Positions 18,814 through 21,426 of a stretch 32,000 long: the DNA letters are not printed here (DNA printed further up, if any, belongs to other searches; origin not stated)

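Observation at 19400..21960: Compositional breakpoint inside gene 1: targeting domain at host GC, C-terminal domain plus lipoprotein gene at much lower GC with rare codons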

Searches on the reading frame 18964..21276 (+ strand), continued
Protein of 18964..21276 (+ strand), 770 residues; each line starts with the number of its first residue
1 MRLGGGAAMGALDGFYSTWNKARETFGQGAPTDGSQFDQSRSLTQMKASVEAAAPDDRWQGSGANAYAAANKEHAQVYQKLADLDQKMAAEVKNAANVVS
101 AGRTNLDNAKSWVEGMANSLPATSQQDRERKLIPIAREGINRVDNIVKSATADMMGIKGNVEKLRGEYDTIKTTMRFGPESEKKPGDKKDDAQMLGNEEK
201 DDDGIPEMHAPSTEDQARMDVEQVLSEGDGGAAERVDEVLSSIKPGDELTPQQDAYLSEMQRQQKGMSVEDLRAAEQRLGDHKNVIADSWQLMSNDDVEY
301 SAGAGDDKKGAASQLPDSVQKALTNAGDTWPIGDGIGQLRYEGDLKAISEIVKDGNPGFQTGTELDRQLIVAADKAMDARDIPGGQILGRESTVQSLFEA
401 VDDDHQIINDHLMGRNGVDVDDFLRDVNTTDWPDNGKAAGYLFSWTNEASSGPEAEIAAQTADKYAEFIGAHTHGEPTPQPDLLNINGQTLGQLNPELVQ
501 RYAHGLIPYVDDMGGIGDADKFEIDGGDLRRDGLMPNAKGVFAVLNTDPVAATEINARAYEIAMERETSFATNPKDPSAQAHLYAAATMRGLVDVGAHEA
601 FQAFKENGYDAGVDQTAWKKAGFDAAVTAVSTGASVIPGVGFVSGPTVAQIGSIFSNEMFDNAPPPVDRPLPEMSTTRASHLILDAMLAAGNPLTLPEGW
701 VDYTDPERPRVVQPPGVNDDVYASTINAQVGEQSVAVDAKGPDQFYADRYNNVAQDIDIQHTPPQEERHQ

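Call 16: find_encoding_contigs(protein=P0002, flank=10000, max_places=4)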
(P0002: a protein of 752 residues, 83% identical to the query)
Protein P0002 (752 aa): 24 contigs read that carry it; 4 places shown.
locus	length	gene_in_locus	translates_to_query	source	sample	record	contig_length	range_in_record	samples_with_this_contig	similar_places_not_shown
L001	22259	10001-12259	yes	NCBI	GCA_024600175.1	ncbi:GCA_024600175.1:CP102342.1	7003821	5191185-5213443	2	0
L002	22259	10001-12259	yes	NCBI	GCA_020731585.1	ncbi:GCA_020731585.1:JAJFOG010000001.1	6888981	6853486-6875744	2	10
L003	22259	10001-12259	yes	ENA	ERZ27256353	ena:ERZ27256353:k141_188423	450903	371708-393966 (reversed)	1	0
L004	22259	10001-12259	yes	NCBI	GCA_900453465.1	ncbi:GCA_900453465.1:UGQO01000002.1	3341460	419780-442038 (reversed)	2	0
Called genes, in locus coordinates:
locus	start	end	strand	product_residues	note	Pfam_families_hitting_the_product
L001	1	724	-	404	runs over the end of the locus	PF00483:NTP_transferase, PF24894:Hexapep_GlmU, PF25247:LbH_GLGC (faint), PF25084:LbH_EIF2B, PF25087:GMPPB_C (weak)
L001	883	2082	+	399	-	PF13439:Glyco_transf_4, PF13579:Glyco_trans_4_4, PF20706:GT4-conflict, PF08323:Glyco_transf_5 (weak), PF00534:Glycos_transf_1, PF13692:Glyco_trans_1_4, PF13524:Glyco_trans_1_2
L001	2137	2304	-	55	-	PF11314:DUF3117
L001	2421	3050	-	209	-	PF03352:Adenine_glyco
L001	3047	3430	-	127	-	-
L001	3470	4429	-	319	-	PF00535:Glycos_transf_2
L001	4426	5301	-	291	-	PF00809:Pterin_bind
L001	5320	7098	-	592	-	PF00501:AMP-binding, PF13193:AMP-binding_C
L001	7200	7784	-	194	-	PF18306:LDcluster4, PF03641:Lysine_decarbox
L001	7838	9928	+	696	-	PF13401:AAA_22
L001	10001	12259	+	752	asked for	PF18879:EspA_EspE, PF23275:TPR_23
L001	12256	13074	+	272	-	-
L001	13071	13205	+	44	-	-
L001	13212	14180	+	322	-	-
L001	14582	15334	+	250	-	PF07929:PRiA4_ORF3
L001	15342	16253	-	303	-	PF01610:DDE_Tnp_ISL3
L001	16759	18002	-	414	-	PF01527:HTH_Tnp_1 (faint), PF13276:HTH_21, PF00665:rve, PF13683:rve_3, PF13333:rve_2 (weak)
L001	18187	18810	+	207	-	-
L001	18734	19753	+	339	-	-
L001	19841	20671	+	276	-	PF10824:T7SS_ESX_EspC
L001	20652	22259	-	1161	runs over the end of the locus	PF01558:POR, PF20169:DUF6537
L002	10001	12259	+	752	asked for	PF18879:EspA_EspE, PF23275:TPR_23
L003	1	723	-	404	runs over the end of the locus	PF00483:NTP_transferase, PF24894:Hexapep_GlmU, PF25247:LbH_GLGC (faint), PF25084:LbH_EIF2B, PF25087:GMPPB_C (weak)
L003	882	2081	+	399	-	PF13439:Glyco_transf_4, PF13579:Glyco_trans_4_4, PF20706:GT4-conflict, PF08323:Glyco_transf_5 (weak), PF00534:Glycos_transf_1, PF13692:Glyco_trans_1_4, PF13524:Glyco_trans_1_2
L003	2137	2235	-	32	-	PF11314:DUF3117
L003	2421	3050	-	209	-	PF03352:Adenine_glyco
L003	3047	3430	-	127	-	-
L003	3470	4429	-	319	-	PF00535:Glycos_transf_2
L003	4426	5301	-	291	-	PF00809:Pterin_bind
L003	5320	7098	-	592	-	PF00501:AMP-binding, PF13193:AMP-binding_C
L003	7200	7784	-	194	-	PF18306:LDcluster4, PF03641:Lysine_decarbox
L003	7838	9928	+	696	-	PF13401:AAA_22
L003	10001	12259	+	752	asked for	PF18879:EspA_EspE, PF23275:TPR_23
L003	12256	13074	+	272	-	-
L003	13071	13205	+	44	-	-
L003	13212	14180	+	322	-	-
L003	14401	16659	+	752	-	PF18879:EspA_EspE, PF23275:TPR_23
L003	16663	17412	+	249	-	-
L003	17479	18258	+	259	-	-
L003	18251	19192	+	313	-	-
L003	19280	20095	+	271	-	PF10824:T7SS_ESX_EspC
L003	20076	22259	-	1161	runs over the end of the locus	PF01558:POR, PF20169:DUF6537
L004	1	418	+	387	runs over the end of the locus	PF13439:Glyco_transf_4, PF13579:Glyco_trans_4_4, PF08323:Glyco_transf_5 (weak), PF20706:GT4-conflict, PF00534:Glycos_transf_1, PF13692:Glyco_trans_1_4, PF13524:Glyco_trans_1_2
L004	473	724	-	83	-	PF11314:DUF3117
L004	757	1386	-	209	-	PF03352:Adenine_glyco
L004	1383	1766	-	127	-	-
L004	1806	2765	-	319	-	PF00535:Glycos_transf_2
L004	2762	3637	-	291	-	PF00809:Pterin_bind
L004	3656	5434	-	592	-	PF00501:AMP-binding, PF13193:AMP-binding_C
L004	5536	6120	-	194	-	PF18306:LDcluster4, PF03641:Lysine_decarbox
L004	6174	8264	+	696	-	PF13401:AAA_22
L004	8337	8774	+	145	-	PF18879:EspA_EspE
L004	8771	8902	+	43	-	-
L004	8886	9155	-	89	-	-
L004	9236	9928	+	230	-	PF07719:TPR_2 (faint), PF13428:TPR_14 (faint)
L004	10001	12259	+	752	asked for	PF18879:EspA_EspE, PF23275:TPR_23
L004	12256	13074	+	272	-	-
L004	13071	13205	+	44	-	-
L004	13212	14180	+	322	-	-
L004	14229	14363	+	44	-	-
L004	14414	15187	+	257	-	-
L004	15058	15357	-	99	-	PF13542:HTH_Tnp_ISL3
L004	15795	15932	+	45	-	-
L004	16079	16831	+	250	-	PF07929:PRiA4_ORF3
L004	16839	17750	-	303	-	PF01610:DDE_Tnp_ISL3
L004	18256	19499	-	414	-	PF01527:HTH_Tnp_1 (faint), PF13276:HTH_21, PF00665:rve, PF13683:rve_3, PF13333:rve_2 (weak)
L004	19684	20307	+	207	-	-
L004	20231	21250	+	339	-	-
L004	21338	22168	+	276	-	PF10824:T7SS_ESX_EspC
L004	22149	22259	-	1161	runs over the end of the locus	PF01558:POR, PF20169:DUF6537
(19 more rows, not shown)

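Call 38: find_related_loci(query=A3, collection=genome_contigs, flank=10000)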
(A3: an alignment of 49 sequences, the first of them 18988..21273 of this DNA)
Query A3 (762 aa) in genome_contigs; peptide patterns used: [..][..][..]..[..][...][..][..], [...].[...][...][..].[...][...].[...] (x = any residue, [..] = any of these).
278 stretches matched a pattern; 99 encode a relative of the query (tblastn E <= 1e-3); the best 80 are kept; 79 distinct loci.
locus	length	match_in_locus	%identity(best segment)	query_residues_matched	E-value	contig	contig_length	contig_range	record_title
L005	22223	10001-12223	57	1-759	0e+0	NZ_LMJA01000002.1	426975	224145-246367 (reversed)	Mycobacterium sp. Root265 contig_10, whole genome shotgun sequence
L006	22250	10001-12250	55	1-759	0e+0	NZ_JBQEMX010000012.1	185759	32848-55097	Mycolicibacterium sp. 22603 scaffold12, whole genome shotgun sequence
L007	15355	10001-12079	50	1-705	0e+0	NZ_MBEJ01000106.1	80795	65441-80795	Mycobacterium sp. NS-7484 contig_65, whole genome shotgun sequence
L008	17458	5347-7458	48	1-709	0e+0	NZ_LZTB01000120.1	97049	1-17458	Mycobacterium sp. 852013-50091_SCH5140682 contig_78, whole genome shotgun sequence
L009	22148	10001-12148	44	4-714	4e-166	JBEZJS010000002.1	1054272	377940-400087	Mycobacterium sp. NPDC049093 NPDC049093_31_E11.ctg-0002, whole genome shotgun sequence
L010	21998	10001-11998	42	1-683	3e-149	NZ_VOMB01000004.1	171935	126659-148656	[Mycobacterium] fortunisiensis strain TNTM28 N12_L171935, whole genome shotgun sequence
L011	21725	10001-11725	46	1-600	5e-149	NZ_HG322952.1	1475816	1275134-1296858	Mycolicibacterium septicum DSM 44393 strain type strain: DSM 44393, whole genome shotgun sequence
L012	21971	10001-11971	43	1-683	3e-146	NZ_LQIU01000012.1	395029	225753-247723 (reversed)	Mycobacterium sp. IS-1496 GCID_NTM_00014_NODE_2.ctg_1, whole genome shotgun sequence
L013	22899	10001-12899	46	1-638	2e-146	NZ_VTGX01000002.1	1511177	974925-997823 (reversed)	Mycolicibacterium sp. CBMA 247 strain CBMA247 Contig2, whole genome shotgun sequence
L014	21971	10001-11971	42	1-683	7e-143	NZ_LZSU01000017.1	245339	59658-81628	Mycobacterium sp. 852013-51886_SCH5428379 contig_24, whole genome shotgun sequence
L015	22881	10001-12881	43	1-616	5e-140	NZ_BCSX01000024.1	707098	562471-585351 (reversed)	Mycolicibacterium brisbanense strain JCM15654, whole genome shotgun sequence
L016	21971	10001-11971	42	1-683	1e-144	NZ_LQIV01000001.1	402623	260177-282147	Mycobacterium sp. IS-1742 GCID_NTM_00015_NODE_1.ctg_1, whole genome shotgun sequence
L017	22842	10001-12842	43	1-639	2e-136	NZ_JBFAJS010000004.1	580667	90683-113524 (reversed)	Mycobacterium sp. NPDC050441 NPDC050441_58_H4.ctg-0004, whole genome shotgun sequence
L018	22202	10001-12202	37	1-751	1e-127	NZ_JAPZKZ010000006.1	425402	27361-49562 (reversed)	Mycobacterium sp. RTGN6 contig00006, whole genome shotgun sequence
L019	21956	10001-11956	40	1-683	6e-127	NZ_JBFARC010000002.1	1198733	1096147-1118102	Mycobacterium sp. NPDC050551 NPDC050551_35_E12.ctg-0002, whole genome shotgun sequence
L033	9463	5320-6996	40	201-745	5e-102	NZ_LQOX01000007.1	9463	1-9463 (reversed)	Mycobacterium gastri strain DSM 43505 contig_104, whole genome shotgun sequence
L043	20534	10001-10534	77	1-179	2e-82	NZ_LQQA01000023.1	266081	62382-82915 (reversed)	Mycolicibacterium wolinskyi strain ATCC 700010 contig_3, whole genome shotgun sequence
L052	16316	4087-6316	43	1-748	8e-120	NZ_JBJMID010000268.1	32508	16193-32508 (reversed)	MAG: Mycobacterium sp. isolate H3_16_all_fractions_metab_conc_118_66_0 k255_6561393, whole genome shotgun sequence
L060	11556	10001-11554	68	1-175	4e-69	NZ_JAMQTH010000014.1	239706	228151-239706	Mycobacterium sp. 21AC1 NODE_14_length_239706_cov_98.653794, whole genome shotgun sequence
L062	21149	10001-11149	41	1-363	7e-68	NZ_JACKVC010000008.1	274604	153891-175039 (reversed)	Mycolicibacterium porcinum strain DSM 44242 MPCMDSM44242_contig000008, whole genome shotgun sequence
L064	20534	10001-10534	66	1-182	7e-68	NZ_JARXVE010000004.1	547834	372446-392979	Mycolicibacterium frederiksbergense strain AC80 Ga0498898_04, whole genome shotgun sequence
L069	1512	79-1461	34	1-442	1e-69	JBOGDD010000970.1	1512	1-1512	MAG: Mycobacterium sp. isolate H1-B2_metabat2.bin.29 k127_24615, whole genome shotgun sequence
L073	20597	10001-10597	53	1-212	1e-59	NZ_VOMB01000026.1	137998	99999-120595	[Mycobacterium] fortunisiensis strain TNTM28 N15_L137998, whole genome shotgun sequence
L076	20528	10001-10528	61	1-177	4e-59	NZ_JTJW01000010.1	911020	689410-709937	Mycolicibacterium setense strain DSM 45070 NODE_3, whole genome shotgun sequence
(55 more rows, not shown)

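Call 47: search_dna_similar(query=window:18988-21273:+, collection=phages, mode=protein, max_rows=15)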
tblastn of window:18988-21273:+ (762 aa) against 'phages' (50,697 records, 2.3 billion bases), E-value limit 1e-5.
Records with a match: 3; places in all: 3; records where one place covers at least 80% of the query: 0.
Best place of each record, by identity: <60% 3.
By first word of the organism name: Mycobacterium 3.
By host as written in the record: Mycobacterium chelonae ATCC 35752_DMP1 2; Mycobacterium abscessus T37 1.
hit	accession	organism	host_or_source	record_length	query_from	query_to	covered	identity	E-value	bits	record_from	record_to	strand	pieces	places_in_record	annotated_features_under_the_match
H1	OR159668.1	Mycobacterium phage Aegeus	Mycobacterium chelonae ATCC 35752_DMP1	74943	230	592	48%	22.7%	8e-9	66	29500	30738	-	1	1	35: WxG100-family domain protein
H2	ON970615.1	Mycobacterium phage Baudelaire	Mycobacterium chelonae ATCC 35752_DMP1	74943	230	592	48%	22.7%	8e-9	66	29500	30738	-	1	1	35: WxG100-family domain protein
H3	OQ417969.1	Mycobacterium phage prophiT37-1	Mycobacterium abscessus T37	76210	305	552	33%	27.2%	6e-6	56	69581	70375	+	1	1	104: PE-PPE family type VII secretion target protein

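Call 48: search_dna_similar(query=window:18988-21273:+, collection=plasmids, mode=protein, max_rows=15)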
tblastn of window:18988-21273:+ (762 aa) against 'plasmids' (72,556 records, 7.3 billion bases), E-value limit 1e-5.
Records with a match: 1; places in all: 1; records where one place covers at least 80% of the query: 0.
Best place of each record, by identity: <60% 1.
By first word of the organism name: Mycobacterium 1.
By predicted mobility (MOB-suite, as given by PLSDB): mobilizable 1.
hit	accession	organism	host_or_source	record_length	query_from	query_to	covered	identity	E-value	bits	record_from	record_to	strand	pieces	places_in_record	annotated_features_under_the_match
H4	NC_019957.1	Mycobacterium sp. JS623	-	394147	201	616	55%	33.2%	1e-45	184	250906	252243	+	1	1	hypothetical protein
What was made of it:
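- Tried and rejected: The plasmid collection gave one distant hit, in Mycobacterium sp. JS623 (call 48).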

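Call 49: get_annotated_region(hit=H1, flank=4000)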
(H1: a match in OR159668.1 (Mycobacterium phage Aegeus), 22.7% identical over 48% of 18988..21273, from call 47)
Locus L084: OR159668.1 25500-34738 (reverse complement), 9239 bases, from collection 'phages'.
description: Mycobacterium phage Aegeus, complete genome.
organism: Mycobacterium phage Aegeus (NCBI taxid 3062839)
taxonomy: Viruses; Duplodnaviria; Heunggongvirae; Uroviricota; Caudoviricetes; Vilmaviridae; Lclasvirinae
host: Mycobacterium chelonae ATCC 35752_DMP1; source: soil; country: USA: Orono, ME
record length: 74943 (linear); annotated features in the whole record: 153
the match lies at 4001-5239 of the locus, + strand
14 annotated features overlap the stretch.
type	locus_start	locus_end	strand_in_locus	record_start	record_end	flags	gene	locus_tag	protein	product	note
CDS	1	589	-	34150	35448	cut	41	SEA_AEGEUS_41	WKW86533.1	tyrosine integrase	-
CDS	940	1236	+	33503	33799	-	40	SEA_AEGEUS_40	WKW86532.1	hypothetical protein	-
CDS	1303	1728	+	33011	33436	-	39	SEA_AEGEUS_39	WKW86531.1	Lsr2-like DNA bridging protein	-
CDS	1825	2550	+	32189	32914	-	38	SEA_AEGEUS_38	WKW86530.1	nucleotidyltransferase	nucleotidyl transferase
CDS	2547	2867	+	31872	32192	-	37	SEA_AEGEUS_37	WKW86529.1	membrane protein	-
CDS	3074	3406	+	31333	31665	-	36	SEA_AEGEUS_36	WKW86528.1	WXG100 protein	-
CDS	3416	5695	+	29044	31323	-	35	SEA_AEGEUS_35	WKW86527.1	WxG100-family domain protein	-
CDS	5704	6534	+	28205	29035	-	34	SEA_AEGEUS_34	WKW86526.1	polymorphic toxin immunity protein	-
CDS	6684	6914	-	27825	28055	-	33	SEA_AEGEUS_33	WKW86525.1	thioredoxin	-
CDS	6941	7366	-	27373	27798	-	32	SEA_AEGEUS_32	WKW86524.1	membrane protein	-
CDS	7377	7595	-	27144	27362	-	31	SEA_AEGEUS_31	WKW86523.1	membrane protein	-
CDS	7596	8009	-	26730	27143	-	30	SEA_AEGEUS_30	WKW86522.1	hypothetical protein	-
CDS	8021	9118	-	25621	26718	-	29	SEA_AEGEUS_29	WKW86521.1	lysin B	-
CDS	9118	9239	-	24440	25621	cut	28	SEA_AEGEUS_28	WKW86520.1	lysin A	-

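Call 50: get_annotated_region(hit=H3, flank=4000)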
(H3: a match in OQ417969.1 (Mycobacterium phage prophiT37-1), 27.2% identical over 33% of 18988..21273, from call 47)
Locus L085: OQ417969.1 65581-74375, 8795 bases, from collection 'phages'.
description: Mycobacterium phage prophiT37-1, complete genome.
organism: Mycobacterium phage prophiT37-1 (NCBI taxid 3032454)
taxonomy: Viruses; Duplodnaviria; Heunggongvirae; Uroviricota; Caudoviricetes
host: Mycobacterium abscessus T37; source: -; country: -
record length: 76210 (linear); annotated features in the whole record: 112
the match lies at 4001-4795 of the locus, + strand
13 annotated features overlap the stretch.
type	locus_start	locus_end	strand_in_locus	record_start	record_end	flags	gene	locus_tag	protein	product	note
CDS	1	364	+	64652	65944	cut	98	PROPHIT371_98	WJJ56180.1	lysin A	-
CDS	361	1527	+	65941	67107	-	99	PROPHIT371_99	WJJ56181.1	lysin B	-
CDS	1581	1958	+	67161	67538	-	100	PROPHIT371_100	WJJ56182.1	holin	-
CDS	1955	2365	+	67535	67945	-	101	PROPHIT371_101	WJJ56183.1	hypothetical protein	-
CDS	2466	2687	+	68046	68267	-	102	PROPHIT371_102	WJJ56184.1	hypothetical protein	-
CDS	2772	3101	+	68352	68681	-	103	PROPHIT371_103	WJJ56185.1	polymorphic toxin immunity protein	-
CDS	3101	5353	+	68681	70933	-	104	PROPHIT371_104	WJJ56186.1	PE-PPE family type VII secretion target protein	-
CDS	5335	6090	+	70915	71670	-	105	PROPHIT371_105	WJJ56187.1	hypothetical protein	-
CDS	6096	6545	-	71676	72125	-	106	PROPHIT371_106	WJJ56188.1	hypothetical protein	-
CDS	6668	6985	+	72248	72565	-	107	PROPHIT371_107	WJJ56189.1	hypothetical protein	-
CDS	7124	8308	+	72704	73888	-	108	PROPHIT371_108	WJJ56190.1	hypothetical protein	-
CDS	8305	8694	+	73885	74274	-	109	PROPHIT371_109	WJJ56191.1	hypothetical protein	-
CDS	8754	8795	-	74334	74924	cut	110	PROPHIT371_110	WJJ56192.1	helix-turn-helix DNA binding domain protein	-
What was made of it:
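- Homologues sit in mycobacteriophage genomes near lysis or integration modules (calls 49, 50).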
